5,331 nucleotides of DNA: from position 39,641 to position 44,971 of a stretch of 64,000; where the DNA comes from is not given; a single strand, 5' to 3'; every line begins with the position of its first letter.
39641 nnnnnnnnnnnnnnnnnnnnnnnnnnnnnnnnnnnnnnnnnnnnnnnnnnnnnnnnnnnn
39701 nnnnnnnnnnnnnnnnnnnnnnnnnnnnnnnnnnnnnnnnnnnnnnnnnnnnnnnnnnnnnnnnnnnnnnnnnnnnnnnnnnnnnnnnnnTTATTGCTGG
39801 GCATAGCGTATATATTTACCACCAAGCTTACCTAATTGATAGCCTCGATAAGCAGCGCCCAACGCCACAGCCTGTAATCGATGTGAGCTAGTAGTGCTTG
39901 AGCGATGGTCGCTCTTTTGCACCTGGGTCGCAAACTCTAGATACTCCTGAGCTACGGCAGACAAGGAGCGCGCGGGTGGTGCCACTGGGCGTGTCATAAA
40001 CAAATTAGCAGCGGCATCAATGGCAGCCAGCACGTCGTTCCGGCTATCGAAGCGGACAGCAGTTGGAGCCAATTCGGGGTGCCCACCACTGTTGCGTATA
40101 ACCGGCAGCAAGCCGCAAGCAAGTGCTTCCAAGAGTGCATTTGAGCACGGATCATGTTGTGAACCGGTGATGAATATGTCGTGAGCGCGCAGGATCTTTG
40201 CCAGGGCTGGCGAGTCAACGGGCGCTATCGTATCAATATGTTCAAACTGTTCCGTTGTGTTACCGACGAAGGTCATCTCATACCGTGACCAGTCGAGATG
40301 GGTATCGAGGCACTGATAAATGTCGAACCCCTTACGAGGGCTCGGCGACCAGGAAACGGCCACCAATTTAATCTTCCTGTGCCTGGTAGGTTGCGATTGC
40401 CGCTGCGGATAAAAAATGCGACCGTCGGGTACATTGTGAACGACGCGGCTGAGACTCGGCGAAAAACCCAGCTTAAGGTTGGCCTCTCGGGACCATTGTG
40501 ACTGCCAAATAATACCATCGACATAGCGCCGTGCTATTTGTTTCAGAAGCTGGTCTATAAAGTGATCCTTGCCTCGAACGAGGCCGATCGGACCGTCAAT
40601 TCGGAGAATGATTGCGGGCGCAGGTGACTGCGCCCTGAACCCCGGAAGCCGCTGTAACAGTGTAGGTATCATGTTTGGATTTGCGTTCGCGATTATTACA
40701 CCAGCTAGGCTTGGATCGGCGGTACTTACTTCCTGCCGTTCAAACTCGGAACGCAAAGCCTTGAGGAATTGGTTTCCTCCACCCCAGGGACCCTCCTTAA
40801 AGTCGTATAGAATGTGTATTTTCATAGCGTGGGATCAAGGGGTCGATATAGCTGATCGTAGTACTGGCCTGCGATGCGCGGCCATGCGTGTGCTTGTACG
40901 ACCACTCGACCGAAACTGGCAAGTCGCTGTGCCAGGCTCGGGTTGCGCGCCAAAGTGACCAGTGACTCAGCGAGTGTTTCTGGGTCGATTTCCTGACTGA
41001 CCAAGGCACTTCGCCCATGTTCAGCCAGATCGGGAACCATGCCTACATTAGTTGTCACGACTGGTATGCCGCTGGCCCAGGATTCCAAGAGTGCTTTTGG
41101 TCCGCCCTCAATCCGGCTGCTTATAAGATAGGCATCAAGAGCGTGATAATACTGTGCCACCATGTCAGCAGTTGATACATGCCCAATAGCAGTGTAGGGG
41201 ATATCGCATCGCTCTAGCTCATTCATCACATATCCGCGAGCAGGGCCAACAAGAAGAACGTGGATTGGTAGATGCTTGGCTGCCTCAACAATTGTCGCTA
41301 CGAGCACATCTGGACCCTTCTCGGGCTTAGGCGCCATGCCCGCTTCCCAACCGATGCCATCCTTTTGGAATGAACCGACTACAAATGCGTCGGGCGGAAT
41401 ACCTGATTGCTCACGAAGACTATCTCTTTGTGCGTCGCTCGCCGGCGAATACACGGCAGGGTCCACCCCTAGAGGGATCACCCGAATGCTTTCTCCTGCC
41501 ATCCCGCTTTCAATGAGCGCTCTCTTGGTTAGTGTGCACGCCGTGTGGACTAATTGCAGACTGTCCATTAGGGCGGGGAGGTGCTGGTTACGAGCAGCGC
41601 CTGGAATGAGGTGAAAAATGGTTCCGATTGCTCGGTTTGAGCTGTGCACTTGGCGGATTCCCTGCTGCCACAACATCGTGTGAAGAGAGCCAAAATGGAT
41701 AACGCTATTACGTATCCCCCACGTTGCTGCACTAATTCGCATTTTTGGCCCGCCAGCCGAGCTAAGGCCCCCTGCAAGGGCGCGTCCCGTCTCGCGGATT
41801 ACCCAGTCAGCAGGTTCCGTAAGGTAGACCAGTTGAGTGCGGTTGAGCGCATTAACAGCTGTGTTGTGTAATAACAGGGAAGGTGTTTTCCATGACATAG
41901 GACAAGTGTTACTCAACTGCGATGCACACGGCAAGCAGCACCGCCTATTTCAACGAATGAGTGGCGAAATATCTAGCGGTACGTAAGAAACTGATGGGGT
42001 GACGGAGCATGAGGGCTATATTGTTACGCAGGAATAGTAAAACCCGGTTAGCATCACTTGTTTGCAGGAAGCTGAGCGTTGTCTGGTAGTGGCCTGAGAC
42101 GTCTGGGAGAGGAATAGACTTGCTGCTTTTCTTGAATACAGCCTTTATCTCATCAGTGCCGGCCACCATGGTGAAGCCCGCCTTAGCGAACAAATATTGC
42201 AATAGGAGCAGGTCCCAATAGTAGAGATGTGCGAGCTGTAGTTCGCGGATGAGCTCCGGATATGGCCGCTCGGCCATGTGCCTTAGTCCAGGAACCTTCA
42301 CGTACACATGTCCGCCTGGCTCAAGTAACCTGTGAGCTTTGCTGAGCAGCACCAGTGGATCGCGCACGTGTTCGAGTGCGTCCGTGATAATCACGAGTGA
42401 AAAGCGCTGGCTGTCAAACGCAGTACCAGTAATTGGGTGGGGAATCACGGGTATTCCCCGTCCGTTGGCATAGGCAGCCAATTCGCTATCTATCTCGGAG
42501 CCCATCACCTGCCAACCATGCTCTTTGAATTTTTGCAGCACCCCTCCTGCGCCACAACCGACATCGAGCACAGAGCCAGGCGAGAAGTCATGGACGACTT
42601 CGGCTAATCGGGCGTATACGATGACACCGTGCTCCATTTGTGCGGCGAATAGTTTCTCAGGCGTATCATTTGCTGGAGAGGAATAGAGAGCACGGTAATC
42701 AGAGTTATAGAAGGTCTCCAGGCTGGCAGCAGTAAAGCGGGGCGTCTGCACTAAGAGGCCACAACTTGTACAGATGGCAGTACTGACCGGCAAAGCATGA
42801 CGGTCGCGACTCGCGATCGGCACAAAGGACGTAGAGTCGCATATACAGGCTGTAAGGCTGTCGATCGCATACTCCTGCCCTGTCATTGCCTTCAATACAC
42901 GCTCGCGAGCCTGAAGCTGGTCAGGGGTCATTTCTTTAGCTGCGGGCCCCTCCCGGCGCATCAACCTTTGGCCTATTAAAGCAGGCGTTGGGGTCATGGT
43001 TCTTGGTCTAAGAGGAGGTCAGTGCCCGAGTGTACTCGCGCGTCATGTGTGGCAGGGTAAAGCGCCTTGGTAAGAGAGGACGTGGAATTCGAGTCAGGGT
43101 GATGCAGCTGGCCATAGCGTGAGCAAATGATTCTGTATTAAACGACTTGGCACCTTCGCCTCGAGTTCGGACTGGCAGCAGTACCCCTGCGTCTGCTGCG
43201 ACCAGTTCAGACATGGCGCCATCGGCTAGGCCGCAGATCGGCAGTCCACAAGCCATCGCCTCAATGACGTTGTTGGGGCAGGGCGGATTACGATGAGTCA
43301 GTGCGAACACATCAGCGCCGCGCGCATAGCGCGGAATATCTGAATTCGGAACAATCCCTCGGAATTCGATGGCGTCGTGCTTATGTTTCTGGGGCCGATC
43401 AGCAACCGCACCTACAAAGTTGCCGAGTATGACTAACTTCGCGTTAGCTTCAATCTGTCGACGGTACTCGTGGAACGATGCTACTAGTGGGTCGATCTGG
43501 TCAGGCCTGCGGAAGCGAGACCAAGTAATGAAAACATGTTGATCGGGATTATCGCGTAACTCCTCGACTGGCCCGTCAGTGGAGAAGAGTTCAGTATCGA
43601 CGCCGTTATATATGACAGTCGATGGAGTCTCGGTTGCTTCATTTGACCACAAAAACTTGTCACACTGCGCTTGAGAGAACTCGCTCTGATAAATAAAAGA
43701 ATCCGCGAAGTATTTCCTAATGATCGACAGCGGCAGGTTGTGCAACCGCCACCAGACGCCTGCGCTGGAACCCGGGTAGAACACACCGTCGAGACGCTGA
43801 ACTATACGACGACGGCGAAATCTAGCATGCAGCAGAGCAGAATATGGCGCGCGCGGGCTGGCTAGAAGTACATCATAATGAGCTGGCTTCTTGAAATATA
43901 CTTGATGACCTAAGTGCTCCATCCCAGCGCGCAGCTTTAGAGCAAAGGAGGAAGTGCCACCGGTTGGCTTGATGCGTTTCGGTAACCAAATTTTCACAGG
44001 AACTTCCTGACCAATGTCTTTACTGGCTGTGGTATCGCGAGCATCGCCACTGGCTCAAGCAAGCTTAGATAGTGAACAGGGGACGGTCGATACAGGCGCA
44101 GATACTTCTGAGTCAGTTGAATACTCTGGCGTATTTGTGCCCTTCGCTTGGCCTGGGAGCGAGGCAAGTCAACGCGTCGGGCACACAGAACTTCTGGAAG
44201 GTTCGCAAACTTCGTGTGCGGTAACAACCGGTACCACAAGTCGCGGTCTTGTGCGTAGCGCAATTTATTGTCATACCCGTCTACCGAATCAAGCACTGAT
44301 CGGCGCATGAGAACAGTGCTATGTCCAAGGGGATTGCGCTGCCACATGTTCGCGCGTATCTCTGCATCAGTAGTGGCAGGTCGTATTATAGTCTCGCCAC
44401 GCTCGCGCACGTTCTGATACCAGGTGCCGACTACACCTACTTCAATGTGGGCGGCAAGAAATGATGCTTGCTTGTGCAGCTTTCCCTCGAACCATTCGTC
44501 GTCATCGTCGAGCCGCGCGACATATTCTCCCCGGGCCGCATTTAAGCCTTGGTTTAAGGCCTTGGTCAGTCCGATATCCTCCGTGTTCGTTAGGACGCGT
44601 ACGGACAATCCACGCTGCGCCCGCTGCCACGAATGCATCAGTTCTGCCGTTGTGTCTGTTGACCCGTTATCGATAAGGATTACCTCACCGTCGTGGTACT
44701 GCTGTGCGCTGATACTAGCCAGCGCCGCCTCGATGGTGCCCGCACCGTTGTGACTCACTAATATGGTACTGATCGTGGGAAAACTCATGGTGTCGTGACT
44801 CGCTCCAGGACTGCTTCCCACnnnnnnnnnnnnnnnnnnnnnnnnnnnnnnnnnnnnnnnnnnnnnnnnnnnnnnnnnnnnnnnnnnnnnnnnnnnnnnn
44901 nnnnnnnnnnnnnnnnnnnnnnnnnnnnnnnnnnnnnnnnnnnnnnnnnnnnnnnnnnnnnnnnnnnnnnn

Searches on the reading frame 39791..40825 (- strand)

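Call 51: search_protein_families(library=pfam, proteins=[window:39791-40825:-], max_evalue=0.00001)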
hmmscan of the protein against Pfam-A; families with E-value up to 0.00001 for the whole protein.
window:39791-40825:- (344 aa): 2 families
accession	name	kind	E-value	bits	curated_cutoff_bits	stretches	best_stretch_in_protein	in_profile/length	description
PF00534.26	Glycos_transf_1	-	1e-06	28.8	26.4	1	196-253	74-131/172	Glycosyl transferases group 1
PF13692.12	Glyco_trans_1_4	-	2e-06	28.6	27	1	201-253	65-115/142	Glycosyl transferases group 1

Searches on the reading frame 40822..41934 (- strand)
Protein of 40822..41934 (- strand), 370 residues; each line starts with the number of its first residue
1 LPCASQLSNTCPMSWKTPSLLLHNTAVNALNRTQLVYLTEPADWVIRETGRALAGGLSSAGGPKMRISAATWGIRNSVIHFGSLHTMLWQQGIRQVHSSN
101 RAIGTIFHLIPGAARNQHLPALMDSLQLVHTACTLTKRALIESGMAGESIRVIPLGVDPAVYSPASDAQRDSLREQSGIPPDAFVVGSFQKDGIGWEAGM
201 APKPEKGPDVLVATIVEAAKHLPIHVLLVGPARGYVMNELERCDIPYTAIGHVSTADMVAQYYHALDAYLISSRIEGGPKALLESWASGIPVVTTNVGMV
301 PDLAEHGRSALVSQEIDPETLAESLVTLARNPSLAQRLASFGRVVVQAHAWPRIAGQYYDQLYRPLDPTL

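Call 52: search_protein_families(library=pfam, proteins=[window:40822-41934:-], max_evalue=0.00001)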
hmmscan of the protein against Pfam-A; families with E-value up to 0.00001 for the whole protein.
window:40822-41934:- (370 aa): 3 families
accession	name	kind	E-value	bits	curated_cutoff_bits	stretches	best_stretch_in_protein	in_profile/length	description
PF13692.12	Glyco_trans_1_4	-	1.1e-18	68.3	27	1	199-331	9-142/142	Glycosyl transferases group 1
PF00534.26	Glycos_transf_1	-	1.5e-15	57.6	26.4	1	204-343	26-170/172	Glycosyl transferases group 1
PF13524.12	Glyco_trans_1_2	-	3.3e-06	27.5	25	1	215-354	5-138/144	Glycosyl transferase-like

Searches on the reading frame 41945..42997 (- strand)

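Call 52: search_protein_families(library=pfam, proteins=[window:41945-42997:-], max_evalue=0.00001)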
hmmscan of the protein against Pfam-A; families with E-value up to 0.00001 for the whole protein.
window:41945-42997:- (350 aa): 6 families
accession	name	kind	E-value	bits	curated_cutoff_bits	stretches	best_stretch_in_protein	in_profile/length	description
PF13489.12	Methyltransf_23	-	3.2e-22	79.4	27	1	130-278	15-162/164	Methyltransferase domain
PF08241.18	Methyltransf_11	-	8.6e-15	55.6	21.2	1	144-232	1-94/95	Methyltransferase domain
PF13649.12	Methyltransf_25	-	6.8e-12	46.4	27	1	143-229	1-97/97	Methyltransferase domain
PF08242.18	Methyltransf_12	-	1.3e-11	45.5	30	1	144-231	1-98/98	Methyltransferase domain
PF07021.18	MetW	-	8.7e-09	35.7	21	1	138-236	11-110/193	Methionine biosynthesis protein MetW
PF13847.12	Methyltransf_31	-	1e-06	28.9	27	1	142-254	6-126/145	Methyltransferase domain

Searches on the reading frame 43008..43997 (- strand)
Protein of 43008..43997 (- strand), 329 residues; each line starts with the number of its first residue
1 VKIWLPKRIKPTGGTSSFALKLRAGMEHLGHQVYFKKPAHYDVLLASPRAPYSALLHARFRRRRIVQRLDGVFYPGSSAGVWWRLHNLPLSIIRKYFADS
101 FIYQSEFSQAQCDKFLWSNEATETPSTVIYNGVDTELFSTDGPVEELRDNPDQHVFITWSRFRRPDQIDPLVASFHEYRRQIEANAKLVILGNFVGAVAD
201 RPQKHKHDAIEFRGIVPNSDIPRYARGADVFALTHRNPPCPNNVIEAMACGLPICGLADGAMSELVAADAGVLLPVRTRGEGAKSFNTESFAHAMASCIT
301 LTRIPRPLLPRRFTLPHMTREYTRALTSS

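Call 52: search_protein_families(library=pfam, proteins=[window:43008-43997:-], max_evalue=0.00001)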
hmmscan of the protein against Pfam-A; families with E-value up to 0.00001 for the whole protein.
window:43008-43997:- (329 aa): 3 families
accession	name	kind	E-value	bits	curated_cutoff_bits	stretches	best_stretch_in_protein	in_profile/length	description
PF13692.12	Glyco_trans_1_4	-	1.6e-14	54.8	27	1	154-295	2-136/142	Glycosyl transferases group 1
PF00534.26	Glycos_transf_1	-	5.2e-13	49.3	26.4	1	148-276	10-142/172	Glycosyl transferases group 1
PF13439.12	Glyco_transf_4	-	5.5e-07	30.2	28.5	0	40-136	72-169/170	Glycosyltransferase Family 4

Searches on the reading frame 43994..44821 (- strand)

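Call 52: search_protein_families(library=pfam, proteins=[window:43994-44821:-], max_evalue=0.00001)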
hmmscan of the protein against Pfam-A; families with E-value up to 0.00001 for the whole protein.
window:43994-44821:- (275 aa): 3 families
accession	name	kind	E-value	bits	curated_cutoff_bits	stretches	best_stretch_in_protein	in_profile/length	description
PF00535.33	Glycos_transf_2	-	5.7e-27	95.1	23.3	1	18-177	1-164/168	Glycosyl transferase family 2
PF10111.15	Glyco_tranf_2_2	-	5.7e-12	46.1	27.3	1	29-208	14-209/276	Glycosyltransferase like family 2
PF13641.12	Glyco_tranf_2_3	-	4.7e-11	43.6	27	1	18-202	4-197/230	Glycosyltransferase like family 2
